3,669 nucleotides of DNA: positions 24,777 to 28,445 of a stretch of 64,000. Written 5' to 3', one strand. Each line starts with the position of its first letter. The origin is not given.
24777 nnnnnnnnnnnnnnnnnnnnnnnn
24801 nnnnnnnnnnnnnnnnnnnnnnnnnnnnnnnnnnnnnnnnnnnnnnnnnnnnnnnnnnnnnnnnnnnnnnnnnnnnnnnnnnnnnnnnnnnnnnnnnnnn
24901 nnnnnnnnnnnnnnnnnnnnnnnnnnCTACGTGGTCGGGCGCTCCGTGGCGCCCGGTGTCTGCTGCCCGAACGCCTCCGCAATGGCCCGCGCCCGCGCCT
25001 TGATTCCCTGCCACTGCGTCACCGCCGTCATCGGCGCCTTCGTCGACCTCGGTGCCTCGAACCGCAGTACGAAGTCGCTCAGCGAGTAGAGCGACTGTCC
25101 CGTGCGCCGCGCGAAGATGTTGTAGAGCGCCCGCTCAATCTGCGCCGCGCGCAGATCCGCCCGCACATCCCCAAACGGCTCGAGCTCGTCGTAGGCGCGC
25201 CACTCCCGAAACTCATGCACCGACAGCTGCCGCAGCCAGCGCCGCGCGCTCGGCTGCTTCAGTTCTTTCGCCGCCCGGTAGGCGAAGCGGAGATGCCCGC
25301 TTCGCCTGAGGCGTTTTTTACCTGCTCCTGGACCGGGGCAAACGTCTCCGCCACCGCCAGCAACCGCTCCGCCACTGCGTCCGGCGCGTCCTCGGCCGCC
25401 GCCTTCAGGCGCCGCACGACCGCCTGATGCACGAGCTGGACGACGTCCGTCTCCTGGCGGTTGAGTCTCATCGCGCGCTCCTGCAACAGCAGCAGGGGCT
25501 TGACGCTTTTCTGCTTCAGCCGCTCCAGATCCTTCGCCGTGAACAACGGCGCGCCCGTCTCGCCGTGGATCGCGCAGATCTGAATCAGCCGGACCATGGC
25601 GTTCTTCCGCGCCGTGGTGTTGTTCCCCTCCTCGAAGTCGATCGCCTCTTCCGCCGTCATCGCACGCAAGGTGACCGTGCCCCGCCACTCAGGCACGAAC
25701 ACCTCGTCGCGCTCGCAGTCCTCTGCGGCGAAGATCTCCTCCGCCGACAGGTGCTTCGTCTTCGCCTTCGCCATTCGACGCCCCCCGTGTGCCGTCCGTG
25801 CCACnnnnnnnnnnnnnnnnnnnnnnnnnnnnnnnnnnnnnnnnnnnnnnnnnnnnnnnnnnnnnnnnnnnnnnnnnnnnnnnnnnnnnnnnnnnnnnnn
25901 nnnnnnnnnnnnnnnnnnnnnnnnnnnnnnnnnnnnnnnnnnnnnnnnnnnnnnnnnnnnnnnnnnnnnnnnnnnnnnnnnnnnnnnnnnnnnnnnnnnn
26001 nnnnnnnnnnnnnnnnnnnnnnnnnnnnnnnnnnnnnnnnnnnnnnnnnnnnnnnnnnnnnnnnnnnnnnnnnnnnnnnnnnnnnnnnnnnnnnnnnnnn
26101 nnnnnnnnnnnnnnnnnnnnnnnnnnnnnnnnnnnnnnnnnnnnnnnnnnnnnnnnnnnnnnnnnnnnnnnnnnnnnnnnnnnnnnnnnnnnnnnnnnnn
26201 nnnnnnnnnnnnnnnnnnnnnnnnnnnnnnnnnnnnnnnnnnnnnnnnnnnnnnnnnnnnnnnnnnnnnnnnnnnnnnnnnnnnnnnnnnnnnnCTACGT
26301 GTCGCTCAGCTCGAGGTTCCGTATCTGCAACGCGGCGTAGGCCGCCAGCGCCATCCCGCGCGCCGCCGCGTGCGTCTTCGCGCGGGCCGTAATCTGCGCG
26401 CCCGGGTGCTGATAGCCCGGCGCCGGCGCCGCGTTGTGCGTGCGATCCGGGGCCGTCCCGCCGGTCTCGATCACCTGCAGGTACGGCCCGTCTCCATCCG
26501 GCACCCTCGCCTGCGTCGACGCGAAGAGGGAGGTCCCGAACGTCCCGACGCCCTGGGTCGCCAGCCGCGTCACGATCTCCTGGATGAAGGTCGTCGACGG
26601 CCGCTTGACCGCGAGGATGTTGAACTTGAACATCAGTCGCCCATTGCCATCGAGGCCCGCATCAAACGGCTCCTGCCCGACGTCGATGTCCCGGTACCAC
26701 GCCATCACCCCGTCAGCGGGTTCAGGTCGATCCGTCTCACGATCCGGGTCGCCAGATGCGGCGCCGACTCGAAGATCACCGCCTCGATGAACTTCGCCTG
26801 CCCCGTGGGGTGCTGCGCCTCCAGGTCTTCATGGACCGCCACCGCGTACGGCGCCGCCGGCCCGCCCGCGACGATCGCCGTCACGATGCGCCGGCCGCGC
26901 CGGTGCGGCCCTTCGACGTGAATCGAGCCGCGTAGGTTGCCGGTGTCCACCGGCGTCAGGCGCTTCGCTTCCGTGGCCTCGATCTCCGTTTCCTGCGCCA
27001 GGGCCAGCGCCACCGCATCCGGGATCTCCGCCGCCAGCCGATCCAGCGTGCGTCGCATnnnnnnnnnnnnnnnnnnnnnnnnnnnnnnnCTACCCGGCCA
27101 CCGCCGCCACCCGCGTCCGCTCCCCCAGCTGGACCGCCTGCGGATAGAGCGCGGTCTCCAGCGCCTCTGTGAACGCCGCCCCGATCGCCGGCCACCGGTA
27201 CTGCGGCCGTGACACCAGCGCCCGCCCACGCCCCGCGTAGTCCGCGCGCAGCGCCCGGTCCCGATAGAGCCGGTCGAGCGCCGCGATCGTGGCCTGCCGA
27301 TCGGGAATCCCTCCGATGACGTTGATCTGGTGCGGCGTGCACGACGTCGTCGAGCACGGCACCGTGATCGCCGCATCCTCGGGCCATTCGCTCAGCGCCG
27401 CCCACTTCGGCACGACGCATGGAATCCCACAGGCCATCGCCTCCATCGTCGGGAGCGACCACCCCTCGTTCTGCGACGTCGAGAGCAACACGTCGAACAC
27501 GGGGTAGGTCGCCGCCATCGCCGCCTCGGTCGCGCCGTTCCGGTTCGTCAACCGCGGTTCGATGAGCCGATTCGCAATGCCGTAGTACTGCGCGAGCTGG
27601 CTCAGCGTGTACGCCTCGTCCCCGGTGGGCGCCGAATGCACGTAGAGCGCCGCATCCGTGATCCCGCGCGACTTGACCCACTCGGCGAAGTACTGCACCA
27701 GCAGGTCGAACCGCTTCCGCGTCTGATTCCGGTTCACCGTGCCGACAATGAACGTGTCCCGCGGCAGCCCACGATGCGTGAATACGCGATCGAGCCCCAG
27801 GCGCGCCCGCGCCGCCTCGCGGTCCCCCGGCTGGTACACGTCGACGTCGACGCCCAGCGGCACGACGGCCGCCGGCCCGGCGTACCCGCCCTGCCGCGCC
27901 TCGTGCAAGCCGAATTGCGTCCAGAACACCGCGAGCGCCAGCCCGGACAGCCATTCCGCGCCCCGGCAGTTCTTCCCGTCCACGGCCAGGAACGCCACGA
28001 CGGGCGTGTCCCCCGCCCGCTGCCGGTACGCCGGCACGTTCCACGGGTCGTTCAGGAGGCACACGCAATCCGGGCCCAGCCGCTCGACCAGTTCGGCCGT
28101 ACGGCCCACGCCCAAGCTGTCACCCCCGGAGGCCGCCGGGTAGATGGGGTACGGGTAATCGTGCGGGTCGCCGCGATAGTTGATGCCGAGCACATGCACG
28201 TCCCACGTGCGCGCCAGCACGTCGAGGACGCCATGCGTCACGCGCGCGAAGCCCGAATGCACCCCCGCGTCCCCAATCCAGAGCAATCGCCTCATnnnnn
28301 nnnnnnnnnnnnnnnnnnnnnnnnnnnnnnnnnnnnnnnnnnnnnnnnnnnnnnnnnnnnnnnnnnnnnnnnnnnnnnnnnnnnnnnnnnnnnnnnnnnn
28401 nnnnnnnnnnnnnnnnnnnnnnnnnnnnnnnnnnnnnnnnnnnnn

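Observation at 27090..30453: Glycosyltransferase/methyltransferase cassette embedded in the head-tail morphogenesis operon of the prophage: candidate virion-protein glycosylation system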

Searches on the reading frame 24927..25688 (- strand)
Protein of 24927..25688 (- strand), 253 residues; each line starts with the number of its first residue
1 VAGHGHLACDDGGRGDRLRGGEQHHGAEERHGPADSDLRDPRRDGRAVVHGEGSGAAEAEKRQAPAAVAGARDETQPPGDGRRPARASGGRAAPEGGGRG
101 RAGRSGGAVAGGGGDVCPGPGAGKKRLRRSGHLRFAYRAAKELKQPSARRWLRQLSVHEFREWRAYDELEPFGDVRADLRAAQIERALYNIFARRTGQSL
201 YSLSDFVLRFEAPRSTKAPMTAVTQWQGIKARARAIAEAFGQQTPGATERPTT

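Call 9: search_protein_families(library=phrogs, proteins=[window:24927-25688:-], max_evalue=0.001)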
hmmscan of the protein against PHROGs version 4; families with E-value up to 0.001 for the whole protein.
window:24927-25688:- (253 aa): 3 families
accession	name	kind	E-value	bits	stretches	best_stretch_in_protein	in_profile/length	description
phrog_337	-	tail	2.2e-15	58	1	152-236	22-100/118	tail protein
phrog_39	-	tail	7.6e-06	27.5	1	139-211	3-72/103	tail assembly protein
phrog_14766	-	tail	4.1e-05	24.2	1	152-190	146-185/224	tail protein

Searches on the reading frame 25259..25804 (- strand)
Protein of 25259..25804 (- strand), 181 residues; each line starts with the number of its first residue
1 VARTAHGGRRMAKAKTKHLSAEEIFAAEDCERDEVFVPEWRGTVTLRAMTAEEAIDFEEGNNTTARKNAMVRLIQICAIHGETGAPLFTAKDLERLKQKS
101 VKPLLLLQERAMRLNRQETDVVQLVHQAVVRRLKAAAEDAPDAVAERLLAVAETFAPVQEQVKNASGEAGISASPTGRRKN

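Call 9: search_protein_families(library=phrogs, proteins=[window:25259-25804:-], max_evalue=0.001)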
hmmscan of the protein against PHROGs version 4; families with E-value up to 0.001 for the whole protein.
window:25259-25804:- (181 aa): 1 family
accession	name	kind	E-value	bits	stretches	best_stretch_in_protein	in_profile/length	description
phrog_344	-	tail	2e-16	61.3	1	11-121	3-120/137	tail assembly chaperone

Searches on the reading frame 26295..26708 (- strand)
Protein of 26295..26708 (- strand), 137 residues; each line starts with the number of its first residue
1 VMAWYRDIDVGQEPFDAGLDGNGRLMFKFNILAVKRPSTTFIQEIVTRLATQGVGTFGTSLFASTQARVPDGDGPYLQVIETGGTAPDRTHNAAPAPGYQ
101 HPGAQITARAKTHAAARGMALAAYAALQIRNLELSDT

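Call 5: search_protein_families(library=pfam, proteins=[window:26295-26708:-], max_evalue=0.1)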
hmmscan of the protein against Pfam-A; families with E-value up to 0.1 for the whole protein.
window:26295-26708:- (137 aa): 1 family
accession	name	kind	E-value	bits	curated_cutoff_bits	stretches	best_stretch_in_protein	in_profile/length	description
PF12691.13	Phage_tail_terminator_6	-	9.1e-07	29.5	23.8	1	49-133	2-78/118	Bacteriophage tail terminator protein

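Call 6: search_protein_families(library=phrogs, proteins=[window:26295-26708:-], max_evalue=0.01)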
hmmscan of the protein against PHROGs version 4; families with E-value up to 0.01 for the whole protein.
window:26295-26708:- (137 aa): 0 families

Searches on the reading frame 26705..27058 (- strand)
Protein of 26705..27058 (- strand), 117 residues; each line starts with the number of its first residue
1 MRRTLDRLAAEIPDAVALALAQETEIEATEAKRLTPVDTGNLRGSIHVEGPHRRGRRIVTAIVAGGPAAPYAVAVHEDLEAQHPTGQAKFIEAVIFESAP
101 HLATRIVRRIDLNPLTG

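Call 5: search_protein_families(library=pfam, proteins=[window:26705-27058:-], max_evalue=0.1)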
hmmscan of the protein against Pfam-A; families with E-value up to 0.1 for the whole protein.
window:26705-27058:- (117 aa): 1 family
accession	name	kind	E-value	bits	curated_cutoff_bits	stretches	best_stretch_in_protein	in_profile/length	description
PF04883.17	HK97-gp10_like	-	7.1e-07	30.5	21.4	1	1-67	3-70/78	Bacteriophage HK97-gp10, putative tail-component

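Call 6: search_protein_families(library=phrogs, proteins=[window:26705-27058:-], max_evalue=0.01)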
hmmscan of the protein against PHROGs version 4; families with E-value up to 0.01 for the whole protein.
window:26705-27058:- (117 aa): 1 family
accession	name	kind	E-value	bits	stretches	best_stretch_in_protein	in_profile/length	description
phrog_5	-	connector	1.6e-09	38.9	1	2-76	102-172/239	tail completion or Neck1 protein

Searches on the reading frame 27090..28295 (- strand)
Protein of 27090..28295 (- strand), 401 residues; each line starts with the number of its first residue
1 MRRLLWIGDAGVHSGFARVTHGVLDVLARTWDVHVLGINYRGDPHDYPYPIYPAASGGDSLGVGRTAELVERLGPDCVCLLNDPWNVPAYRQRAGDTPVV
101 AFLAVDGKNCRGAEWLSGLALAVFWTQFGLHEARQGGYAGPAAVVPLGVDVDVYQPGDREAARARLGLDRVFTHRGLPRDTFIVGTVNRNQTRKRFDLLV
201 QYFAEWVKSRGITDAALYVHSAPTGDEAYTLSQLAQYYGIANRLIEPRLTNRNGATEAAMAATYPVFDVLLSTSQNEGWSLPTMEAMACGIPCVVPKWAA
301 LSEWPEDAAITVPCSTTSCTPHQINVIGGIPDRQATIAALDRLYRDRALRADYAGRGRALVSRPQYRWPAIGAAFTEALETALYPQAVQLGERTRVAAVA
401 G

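Call 5: search_protein_families(library=pfam, proteins=[window:27090-28295:-], max_evalue=0.1)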
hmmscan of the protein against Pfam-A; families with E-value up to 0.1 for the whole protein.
window:27090-28295:- (401 aa): 4 families
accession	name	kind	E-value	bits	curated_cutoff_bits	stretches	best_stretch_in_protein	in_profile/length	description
PF13692.12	Glyco_trans_1_4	-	6e-09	36.7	27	1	184-305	4-115/142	Glycosyl transferases group 1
PF00534.26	Glycos_transf_1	-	6.5e-09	36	26.4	1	176-295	10-121/172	Glycosyl transferases group 1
PF20706.3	GT4-conflict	-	1.1e-08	35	26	1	162-370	175-380/385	Family 4 Glycosyltransferase in conflict systems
PF13524.12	Glyco_trans_1_2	-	1.3e-05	25.7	25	1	255-339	35-123/144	Glycosyl transferase-like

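Call 6: search_protein_families(library=phrogs, proteins=[window:27090-28295:-], max_evalue=0.01)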
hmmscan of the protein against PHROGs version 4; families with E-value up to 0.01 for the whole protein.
window:27090-28295:- (401 aa): 2 families
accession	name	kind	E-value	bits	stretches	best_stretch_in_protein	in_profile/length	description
phrog_2170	-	moron, auxiliary metabolic gene and host takeover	1.9e-28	100.6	1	4-345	6-336/374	glycosyltransferase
phrog_4356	-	moron, auxiliary metabolic gene and host takeover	6e-06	26.7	1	270-304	197-231/307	glycosyltransferase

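Call 12: search_dna_similar(query=window:27090-28295:-, collection=phages, mode=protein, max_rows=30)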
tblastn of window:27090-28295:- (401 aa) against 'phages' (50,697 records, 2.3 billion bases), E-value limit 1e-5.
Records with a match: 7; places in all: 7; records where one place covers at least 80% of the query: 3.
Best place of each record, by identity: <60% 7.
By first word of the organism name: Synechococcus 3; Tetrasphaera 2; Microcystis 1; Pontimonas 1.
By host as written in the record: Synechococcus sp. CB0101 2; Tetrasphaera jenkinsii 2; Synechococcus sp. PCCC-A2c 1; Microcystis aeruginosa 1; Pontimonas salivibrio CL-TW6 1.
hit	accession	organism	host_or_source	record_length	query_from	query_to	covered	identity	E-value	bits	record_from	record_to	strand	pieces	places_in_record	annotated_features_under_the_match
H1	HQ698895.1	Synechococcus phage S-CBS4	Synechococcus sp. CB0101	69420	1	383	96%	30.2%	2e-33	138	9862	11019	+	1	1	glycosyl transferase group I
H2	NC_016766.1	Synechococcus phage S-CBS4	Synechococcus sp. CB0101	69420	1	383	96%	30.2%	2e-33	138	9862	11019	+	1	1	glycosyltransferase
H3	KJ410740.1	Synechococcus phage S-EIVl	Synechococcus sp. PCCC-A2c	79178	3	383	95%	28.7%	1e-30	130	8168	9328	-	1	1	glycosyl transferase group I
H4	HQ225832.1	Tetrasphaera phage TJE1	Tetrasphaera jenkinsii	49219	2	297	74%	27.5%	7e-22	103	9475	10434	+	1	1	glycosyl transferase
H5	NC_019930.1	Tetrasphaera phage TJE1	Tetrasphaera jenkinsii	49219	2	297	74%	27.5%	7e-22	103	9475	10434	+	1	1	glycosyltransferase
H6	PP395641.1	Microcystis phage Mae-JY09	Microcystis aeruginosa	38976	123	303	45%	30.7%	1e-13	79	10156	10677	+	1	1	RfaG glycosyltransferase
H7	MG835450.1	Pontimonas phage phiPsal1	Pontimonas salivibrio CL-TW6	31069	145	303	40%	33.5%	5e-11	71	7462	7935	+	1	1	group I glycosyltransferase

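Call 13: get_annotated_region(hit=H2, flank=9000)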
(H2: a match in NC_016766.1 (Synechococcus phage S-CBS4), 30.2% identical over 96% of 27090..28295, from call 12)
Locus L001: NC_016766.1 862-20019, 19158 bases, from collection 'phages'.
description: Synechococcus phage S-CBS4, complete genome.
organism: Synechococcus phage S-CBS4 (NCBI taxid 756275)
taxonomy: Viruses; Duplodnaviria; Heunggongvirae; Uroviricota; Caudoviricetes
host: Synechococcus sp. CB0101; source: -; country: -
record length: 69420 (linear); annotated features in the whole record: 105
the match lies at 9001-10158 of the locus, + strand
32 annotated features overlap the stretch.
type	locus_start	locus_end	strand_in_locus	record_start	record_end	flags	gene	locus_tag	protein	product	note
CDS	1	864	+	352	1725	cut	rnr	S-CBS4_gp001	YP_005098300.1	ribonucleotide reductase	-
CDS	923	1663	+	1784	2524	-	-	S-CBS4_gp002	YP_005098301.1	ribonucleotide reductase class Ia beta subunit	-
CDS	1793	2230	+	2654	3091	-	-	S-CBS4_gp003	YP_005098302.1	endonuclease VII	-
CDS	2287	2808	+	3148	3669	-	-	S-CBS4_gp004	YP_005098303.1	phosphoesterase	-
CDS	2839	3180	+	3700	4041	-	-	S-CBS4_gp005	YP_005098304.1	hypothetical protein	-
CDS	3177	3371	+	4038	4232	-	rnf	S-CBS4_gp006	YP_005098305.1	nitrogen fixation protein-like protein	Rnf-Nqr; similar to Rhodobacter-specific nitrogen fixation protein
CDS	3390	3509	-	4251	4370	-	-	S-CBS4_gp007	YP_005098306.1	hypothetical protein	-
CDS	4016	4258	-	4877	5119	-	-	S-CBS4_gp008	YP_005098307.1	hypothetical protein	-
CDS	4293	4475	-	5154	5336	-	-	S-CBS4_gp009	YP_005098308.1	hypothetical protein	-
CDS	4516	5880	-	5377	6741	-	terL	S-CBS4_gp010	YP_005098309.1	terminase large subunit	-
CDS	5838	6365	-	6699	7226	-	-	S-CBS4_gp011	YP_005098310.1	hypothetical protein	-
CDS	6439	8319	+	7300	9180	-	-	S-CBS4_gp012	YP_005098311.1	portal protein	-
CDS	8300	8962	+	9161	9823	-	-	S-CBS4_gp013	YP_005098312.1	hypothetical protein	-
CDS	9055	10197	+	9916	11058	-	-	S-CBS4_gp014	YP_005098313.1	glycosyltransferase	-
CDS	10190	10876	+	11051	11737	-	-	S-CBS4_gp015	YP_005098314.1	galactosyl transferase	-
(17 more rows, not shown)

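Call 14: get_annotated_region(hit=H5, flank=9000)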
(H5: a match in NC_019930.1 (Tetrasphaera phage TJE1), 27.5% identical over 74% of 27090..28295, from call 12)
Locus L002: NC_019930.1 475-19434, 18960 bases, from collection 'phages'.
description: Tetrasphaera phage TJE1, complete genome.
organism: Tetrasphaera phage TJE1 (NCBI taxid 981335)
taxonomy: Viruses; Duplodnaviria; Heunggongvirae; Uroviricota; Caudoviricetes; Tijeunavirus; Tijeunavirus TJE1
host: Tetrasphaera jenkinsii; source: -; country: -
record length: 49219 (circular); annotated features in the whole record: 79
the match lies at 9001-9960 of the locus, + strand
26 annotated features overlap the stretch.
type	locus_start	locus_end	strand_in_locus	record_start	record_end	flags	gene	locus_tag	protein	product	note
CDS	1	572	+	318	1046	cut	-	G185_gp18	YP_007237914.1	methyltransferase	orf2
CDS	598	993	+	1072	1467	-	-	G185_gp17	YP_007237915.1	hypothetical protein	orf3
CDS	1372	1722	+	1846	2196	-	-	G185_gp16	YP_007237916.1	single strand binding protein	orf4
CDS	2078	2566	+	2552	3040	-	-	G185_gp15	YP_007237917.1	lytic transglycosylase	orf5; lysozyme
CDS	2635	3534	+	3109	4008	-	-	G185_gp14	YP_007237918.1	hypothetical protein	orf6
CDS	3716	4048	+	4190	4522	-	-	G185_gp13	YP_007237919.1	hypothetical protein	orf7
CDS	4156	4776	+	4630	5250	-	-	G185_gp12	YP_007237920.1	hypothetical protein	orf8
repeat_region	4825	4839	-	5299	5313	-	-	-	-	-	inverted repeat 1 (IR1)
CDS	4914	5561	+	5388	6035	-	-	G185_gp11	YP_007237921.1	nucleotidyl transferase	orf9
CDS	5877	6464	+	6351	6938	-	-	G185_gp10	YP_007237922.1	guanylate kinase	orf10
CDS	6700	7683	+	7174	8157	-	-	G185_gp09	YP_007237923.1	nucleotide-sugar epimerase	orf11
CDS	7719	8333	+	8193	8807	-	-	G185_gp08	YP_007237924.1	methyltransferase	orf12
CDS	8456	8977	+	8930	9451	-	-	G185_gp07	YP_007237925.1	hypothetical protein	orf13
CDS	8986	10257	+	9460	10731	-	-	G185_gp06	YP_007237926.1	glycosyltransferase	orf14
CDS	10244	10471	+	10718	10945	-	-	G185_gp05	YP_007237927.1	hypothetical protein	orf15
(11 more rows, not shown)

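Call 41: find_related_loci(query=window:27090-28295:-, collection=genome_contigs, flank=10000)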
Query window:27090-28295:- (401 aa) in genome_contigs; peptide patterns used: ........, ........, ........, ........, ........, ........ (x = any residue, [..] = any of these).
331 stretches matched a pattern; 95 encode a relative of the query (tblastn E <= 1e-3); the best 80 are kept; 80 distinct loci.
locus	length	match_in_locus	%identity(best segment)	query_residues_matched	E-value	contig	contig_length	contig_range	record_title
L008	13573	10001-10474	30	126-303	2e-10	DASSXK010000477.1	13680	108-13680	MAG TPA_asm: Ktedonobacteraceae bacterium isolate SMAG_U648 k141_243292, whole genome shotgun sequence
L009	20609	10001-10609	27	135-347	3e-10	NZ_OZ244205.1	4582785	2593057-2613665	MAG: Nisaea sp. isolate 9597659a-a5f6-4932-a0e9-eeb6e27f2c93 chromosome 1, complete sequence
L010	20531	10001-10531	28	143-335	8e-10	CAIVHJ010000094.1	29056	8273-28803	MAG: uncultured Phycisphaerales bacterium isolate AlinenSediments_bin-0346 genome assembly, contig: bin-0346:094/467, wh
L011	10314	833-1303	28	131-303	1e-9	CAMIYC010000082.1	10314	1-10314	MAG: uncultured Prevotellaceae bacterium isolate SRR12081292_bin.73_metaWRAP_v1.3_MAG genome assembly, contig: ERZ122897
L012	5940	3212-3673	32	148-312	1e-9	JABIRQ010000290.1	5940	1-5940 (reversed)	MAG: Rhodospirillaceae bacterium isolate SI072_bin169 k141_2918641, whole genome shotgun sequence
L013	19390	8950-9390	29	138-294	5e-9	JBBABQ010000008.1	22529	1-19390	MAG: Candidatus Paceibacterota bacterium isolate SO_2017_LW1_25 NODE_1709_length_22529_cov_1.680029_LW64-88_2017, whole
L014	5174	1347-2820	26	43-361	8e-9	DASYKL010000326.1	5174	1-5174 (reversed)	MAG TPA_asm: Chloroflexota bacterium isolate SMAG_U4321 k141_341147, whole genome shotgun sequence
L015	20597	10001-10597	25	137-347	1e-8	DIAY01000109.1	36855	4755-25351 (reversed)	MAG TPA_asm: Holophagales bacterium UBA5066 UBA5066_contig_2027, whole genome shotgun sequence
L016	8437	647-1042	25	145-294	2e-8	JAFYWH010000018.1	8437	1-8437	MAG: Bacteroidaceae bacterium isolate RGIG7480 Water_buffalos_Colon-3__c33090, whole genome shotgun sequence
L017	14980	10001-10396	30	145-294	2e-8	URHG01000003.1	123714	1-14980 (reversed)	uncultured Porphyromonadaceae bacterium isolate UMGS999 genome assembly, contig: NODE_46_length_123714_cov_4.317502, who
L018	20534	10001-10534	22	126-321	2e-8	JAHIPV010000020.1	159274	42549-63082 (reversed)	MAG: Patescibacteria group bacterium isolate KR13_S3.mb.84 KR13_S3.mb.84_k141_559458, whole genome shotgun sequence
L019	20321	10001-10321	36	193-307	4e-8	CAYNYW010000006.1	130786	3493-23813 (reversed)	MAG TPA_asm: uncultured Defluviicoccus sp. isolate binchicken_co326_179 genome assembly, contig: NODE_33_length_130786_c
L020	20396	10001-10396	25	145-294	3e-8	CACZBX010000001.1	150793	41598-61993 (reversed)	MAG: uncultured Bacteroidales bacterium isolate RUG12482 genome assembly, contig: RUG12482_asm_1, whole genome shotgun s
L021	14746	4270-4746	23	115-294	4e-8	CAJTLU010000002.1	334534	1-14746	MAG TPA_asm: uncultured Lachnospiraceae bacterium isolate MGBC100288 genome assembly, contig: MGBC100288.2, whole genome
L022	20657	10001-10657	28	132-383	4e-8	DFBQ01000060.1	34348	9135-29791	MAG TPA_asm: Deltaproteobacteria bacterium UBA3076 UBA3076_contig_180, whole genome shotgun sequence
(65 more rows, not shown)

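Call 69: search_protein_families(library=ncbifam, proteins=[window:27090-28295:-], max_evalue=0.1)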
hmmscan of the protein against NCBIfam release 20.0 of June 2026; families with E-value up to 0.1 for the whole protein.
window:27090-28295:- (401 aa): 10 families
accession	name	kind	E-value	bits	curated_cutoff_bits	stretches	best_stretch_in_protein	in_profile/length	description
TIGR03449.1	mycothiol_MshA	equivalog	1e-14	54.3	462.5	1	143-297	191-334/406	D-inositol-3-phosphate glycosyltransferase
TIGR03088.1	stp2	hypoth_equivalog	1.6e-08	34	409.05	1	148-295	168-301/374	TIGR03088 family PEP-CTERM/XrtA system glycosyltransferase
TIGR04047.1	MSMEG_0565_glyc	hypoth_equivalog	9.4e-08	31.5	259.85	1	249-311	259-323/373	MSMEG_0565 family glycosyltransferase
NF053787.1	GlcN_PG_synth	equivalog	3.6e-07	29.3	480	1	259-305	254-300/361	N-acetylglucosaminyl phosphatidylglycerol synthase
TIGR03999.1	thiol_BshA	equivalog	5.8e-05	22.2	273.7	1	259-305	265-311/375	N-acetyl-alpha-D-glucosaminyl L-malate synthase BshA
NF041876.1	EPS_EpsE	equivalog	9.2e-05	21.8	400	1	257-304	286-333/389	exopolysaccharide biosynthesis GT4 family glycosyltransferase EpsE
NF038229.1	Glyco4_Geo_Pelo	equivalog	0.003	16.6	400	1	257-294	228-265/338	GPMC system family 4 glycosyltransferase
NF007396.0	PRK09922.1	equivalog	0.024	13.5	385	1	268-295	261-288/361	lipopolysaccharide 1,6-galactosyltransferase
NF001900.0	PRK00654.1-3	equivalog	0.079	11.4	509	0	178-295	269-376/481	glycogen synthase GlgA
NF038255.1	exopoly_VpsD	equivalog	0.084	11.7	300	0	192-298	214-314/381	VpsD family glycosyltransferase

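Call 88: search_protein_families(library=padloc, proteins=[window:27090-28295:-], max_evalue=0.01)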
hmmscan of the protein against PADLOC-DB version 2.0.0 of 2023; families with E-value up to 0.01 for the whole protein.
window:27090-28295:- (401 aa): 0 families

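Call 90: search_solved_structures(query=window:27090-28295:-, max_evalue=0.001)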
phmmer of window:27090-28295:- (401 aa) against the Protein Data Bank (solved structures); distinct sequences matched with E-value up to 0.001: 3.
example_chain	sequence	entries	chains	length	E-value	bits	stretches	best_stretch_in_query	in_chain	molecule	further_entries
3c4q_A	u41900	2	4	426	1.9e-05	27.4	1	143-298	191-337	Predicted glycosyltransferases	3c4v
3c48_A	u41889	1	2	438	2e-05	27.3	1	143-298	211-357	Predicted glycosyltransferases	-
3oy2_A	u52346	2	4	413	4.2e-05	26.2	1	9-370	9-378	Glycosyltransferase B736L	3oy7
